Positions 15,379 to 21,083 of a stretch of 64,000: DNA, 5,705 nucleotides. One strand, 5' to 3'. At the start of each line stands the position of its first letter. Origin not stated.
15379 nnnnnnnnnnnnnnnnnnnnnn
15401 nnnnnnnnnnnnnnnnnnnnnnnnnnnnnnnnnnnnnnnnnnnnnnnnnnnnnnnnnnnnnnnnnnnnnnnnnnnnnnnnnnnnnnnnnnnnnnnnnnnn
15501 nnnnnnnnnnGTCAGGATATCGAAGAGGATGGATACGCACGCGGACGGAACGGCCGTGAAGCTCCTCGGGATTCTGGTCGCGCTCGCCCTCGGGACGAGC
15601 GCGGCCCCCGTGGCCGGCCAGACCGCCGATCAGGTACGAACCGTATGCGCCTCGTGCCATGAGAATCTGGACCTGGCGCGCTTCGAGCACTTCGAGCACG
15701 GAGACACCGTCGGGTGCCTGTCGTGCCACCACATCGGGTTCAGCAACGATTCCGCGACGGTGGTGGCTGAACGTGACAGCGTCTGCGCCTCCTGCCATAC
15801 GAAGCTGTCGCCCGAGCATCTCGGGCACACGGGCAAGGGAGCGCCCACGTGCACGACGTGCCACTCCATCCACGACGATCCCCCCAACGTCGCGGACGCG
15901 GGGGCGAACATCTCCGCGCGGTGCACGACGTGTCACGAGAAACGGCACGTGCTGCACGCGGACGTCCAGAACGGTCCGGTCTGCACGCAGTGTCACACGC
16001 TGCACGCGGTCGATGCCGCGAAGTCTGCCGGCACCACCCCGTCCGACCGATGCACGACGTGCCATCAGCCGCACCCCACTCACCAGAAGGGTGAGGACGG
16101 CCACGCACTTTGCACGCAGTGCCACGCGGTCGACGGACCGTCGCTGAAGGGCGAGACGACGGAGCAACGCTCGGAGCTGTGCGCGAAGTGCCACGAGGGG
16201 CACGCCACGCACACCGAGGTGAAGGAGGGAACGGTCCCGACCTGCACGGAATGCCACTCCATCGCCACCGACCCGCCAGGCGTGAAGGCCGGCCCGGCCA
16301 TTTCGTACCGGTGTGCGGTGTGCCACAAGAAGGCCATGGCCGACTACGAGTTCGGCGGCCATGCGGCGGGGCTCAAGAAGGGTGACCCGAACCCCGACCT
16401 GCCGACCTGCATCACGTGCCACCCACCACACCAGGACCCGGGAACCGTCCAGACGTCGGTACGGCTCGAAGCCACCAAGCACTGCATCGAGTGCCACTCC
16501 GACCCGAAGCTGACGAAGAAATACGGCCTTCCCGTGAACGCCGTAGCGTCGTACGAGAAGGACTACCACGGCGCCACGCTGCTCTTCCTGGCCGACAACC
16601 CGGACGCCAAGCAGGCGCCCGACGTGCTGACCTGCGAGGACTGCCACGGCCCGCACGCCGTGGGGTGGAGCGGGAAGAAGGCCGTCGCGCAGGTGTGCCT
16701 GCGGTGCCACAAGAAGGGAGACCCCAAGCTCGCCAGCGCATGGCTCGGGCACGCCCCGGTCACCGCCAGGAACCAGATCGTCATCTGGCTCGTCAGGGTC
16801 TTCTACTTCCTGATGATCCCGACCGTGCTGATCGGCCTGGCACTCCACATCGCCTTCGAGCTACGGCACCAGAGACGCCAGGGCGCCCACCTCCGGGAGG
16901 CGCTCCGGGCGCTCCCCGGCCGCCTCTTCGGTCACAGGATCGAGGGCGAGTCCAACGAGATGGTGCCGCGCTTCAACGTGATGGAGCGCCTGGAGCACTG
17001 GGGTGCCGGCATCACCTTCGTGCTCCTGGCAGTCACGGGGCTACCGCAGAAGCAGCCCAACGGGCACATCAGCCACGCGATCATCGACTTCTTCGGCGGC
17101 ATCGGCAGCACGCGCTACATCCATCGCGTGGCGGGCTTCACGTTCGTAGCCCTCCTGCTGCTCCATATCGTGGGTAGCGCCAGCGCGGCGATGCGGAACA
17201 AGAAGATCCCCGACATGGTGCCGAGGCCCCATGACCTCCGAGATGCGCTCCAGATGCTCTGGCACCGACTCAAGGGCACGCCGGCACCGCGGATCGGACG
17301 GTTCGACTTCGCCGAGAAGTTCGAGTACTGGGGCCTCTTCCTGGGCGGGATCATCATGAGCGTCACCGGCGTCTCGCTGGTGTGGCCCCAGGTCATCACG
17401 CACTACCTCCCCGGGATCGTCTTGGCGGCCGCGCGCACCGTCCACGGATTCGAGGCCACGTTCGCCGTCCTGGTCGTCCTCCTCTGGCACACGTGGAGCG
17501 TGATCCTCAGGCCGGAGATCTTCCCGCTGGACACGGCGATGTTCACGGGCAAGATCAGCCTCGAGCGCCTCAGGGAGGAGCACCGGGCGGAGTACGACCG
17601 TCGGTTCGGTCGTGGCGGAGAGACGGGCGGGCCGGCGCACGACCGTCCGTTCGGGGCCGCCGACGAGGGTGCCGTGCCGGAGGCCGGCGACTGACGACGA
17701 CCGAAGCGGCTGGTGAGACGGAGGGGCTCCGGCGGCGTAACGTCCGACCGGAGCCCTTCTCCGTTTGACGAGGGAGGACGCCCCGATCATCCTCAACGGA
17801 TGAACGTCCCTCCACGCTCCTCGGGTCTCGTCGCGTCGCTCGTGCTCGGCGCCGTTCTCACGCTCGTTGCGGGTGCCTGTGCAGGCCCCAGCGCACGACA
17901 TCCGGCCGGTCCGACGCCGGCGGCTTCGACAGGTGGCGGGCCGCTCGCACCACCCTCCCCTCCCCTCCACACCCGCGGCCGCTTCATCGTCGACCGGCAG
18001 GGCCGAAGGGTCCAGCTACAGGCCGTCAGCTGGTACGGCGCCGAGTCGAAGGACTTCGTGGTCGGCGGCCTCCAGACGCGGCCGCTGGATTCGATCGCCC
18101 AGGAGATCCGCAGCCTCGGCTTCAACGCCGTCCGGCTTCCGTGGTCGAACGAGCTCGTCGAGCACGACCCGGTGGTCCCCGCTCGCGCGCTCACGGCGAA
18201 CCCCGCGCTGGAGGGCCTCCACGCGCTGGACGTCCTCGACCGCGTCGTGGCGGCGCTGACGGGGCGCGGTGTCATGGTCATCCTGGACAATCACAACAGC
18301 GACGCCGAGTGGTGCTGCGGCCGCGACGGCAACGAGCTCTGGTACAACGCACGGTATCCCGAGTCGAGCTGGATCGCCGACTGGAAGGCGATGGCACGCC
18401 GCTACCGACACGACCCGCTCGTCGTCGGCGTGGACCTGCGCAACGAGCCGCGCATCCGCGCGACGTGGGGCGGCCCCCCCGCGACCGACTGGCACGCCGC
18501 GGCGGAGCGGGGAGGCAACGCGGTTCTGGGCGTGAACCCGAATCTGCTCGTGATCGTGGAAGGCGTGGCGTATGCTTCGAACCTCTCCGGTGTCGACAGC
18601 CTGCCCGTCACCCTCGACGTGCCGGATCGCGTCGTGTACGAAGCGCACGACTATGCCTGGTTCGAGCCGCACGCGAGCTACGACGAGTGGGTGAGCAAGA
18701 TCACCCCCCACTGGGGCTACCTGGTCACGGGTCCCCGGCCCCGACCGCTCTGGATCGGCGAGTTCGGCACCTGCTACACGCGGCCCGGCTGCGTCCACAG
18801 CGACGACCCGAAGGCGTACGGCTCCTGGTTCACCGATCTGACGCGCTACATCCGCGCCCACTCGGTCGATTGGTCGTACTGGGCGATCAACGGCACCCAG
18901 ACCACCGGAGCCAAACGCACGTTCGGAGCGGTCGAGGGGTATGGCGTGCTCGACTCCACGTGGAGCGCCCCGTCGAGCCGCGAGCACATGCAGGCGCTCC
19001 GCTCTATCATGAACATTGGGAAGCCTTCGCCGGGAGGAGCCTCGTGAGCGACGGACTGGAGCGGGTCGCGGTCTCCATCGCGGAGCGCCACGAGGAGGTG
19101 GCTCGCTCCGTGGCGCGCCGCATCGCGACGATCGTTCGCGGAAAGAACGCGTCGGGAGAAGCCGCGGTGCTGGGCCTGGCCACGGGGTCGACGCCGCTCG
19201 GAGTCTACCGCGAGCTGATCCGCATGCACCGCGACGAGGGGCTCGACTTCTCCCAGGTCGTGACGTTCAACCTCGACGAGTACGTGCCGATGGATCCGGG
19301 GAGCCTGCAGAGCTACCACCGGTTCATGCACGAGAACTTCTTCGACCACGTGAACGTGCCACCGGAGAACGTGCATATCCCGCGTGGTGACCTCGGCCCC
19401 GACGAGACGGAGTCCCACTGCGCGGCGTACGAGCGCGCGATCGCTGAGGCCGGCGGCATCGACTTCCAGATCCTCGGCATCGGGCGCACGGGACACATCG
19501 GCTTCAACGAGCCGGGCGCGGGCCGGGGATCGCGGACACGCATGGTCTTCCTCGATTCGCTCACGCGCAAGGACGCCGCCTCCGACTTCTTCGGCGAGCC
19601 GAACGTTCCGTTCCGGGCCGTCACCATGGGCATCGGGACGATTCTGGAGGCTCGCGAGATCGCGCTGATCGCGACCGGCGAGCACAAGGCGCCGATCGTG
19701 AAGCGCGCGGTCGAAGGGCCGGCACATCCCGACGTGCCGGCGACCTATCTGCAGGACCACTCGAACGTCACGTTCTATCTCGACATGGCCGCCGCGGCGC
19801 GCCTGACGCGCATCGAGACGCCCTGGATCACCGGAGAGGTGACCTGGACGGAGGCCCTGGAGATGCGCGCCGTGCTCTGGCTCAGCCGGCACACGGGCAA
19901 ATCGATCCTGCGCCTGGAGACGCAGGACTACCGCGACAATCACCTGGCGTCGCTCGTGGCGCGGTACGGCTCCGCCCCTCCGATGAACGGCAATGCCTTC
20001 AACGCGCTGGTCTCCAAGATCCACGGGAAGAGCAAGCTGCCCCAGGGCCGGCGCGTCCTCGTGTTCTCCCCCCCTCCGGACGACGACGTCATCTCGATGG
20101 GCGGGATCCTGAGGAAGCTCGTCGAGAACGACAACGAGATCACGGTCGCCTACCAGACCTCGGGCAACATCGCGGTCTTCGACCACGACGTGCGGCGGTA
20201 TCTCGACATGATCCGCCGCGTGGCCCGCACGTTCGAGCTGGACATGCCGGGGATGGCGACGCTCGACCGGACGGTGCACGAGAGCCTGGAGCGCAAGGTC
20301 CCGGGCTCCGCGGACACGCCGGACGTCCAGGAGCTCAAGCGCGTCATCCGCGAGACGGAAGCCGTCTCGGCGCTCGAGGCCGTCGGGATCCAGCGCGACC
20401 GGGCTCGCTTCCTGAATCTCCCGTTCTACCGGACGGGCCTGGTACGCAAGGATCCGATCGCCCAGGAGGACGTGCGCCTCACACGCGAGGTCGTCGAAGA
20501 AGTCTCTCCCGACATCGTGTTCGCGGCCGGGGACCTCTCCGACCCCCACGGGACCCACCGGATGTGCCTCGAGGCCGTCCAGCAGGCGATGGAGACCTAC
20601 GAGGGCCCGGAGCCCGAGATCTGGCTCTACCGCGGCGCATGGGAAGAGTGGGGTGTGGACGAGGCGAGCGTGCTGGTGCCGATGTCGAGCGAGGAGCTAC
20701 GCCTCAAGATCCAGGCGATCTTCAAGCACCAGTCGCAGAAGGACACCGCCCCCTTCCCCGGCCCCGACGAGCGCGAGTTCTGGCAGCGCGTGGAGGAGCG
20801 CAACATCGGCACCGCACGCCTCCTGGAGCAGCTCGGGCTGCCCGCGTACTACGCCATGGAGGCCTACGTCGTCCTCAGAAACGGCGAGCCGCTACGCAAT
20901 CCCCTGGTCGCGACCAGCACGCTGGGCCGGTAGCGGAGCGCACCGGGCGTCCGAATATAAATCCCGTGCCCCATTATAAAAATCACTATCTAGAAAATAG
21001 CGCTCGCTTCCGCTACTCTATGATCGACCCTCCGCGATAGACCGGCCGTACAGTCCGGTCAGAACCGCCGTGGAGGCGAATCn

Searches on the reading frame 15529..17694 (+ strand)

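Call 87: search_protein_families(library=pfam, proteins=[window:15529-17694:+], max_evalue=0.00001)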
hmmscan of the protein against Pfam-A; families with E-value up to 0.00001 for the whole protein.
window:15529-17694:+ (721 aa): 5 families
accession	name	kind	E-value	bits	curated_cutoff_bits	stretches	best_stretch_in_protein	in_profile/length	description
PF09699.15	Paired_CXXCH_1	-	1.1e-23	83.1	20.6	0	143-181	1-38/41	Doubled CXXCH motif (Paired_CXXCH_1)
PF01292.26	Ni_hydr_CYTB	-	1.2e-14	54.9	30.1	1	481-673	1-178/179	Prokaryotic cytochrome b561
PF14522.11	Cytochrome_C7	-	8.4e-12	45.2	24.8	0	259-324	13-67/67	Cytochrome c7 and related cytochrome c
PF14537.11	Cytochrom_c3_2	-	3.2e-09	37.6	25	0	238-324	8-79/79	Cytochrome c3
PF22113.1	Mtrc-MtrF_II-IV_dom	-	4.3e-07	30.1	30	0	368-398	8-39/176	Outer membrane cytochrome MtrC/MtrF-like, domains II/IV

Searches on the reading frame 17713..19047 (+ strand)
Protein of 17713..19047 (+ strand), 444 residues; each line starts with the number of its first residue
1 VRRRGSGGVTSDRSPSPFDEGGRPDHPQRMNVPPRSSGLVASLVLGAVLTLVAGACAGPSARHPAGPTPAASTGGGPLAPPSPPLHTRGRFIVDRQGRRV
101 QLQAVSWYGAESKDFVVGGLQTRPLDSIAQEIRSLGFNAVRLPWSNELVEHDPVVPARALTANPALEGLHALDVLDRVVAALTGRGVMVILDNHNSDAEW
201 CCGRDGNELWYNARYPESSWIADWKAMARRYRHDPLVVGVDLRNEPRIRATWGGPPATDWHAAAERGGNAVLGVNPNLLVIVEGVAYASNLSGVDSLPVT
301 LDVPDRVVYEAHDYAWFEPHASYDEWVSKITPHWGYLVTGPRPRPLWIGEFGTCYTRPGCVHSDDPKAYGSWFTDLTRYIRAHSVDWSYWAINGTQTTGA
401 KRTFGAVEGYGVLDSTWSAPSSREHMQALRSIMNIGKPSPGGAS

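Call 88: search_protein_families(library=pfam, proteins=[window:17713-19047:+], max_evalue=0.00001)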
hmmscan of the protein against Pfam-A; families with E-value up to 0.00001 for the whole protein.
window:17713-19047:+ (444 aa): 1 family
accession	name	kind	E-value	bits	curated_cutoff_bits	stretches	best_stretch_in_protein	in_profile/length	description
PF00150.24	Cellulase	-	1.2e-36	127.1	23.5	1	103-394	11-270/272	Cellulase (glycosyl hydrolase family 5)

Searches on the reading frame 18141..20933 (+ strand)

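Call 89: search_protein_families(library=pfam, proteins=[window:18141-20933:+], max_evalue=0.00001)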
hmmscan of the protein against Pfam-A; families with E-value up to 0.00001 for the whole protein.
window:18141-20933:+ (930 aa): 2 families
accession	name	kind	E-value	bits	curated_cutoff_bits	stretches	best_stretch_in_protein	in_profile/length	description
PF01182.26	Glucosamine_iso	-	1.2e-24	87.8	27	1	317-542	3-221/225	Glucosamine-6-phosphate isomerases/6-phosphogluconolactonase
PF02585.22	PIG-L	-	3e-15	57.3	28.2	1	640-817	1-129/129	GlcNAc-PI de-N-acetylase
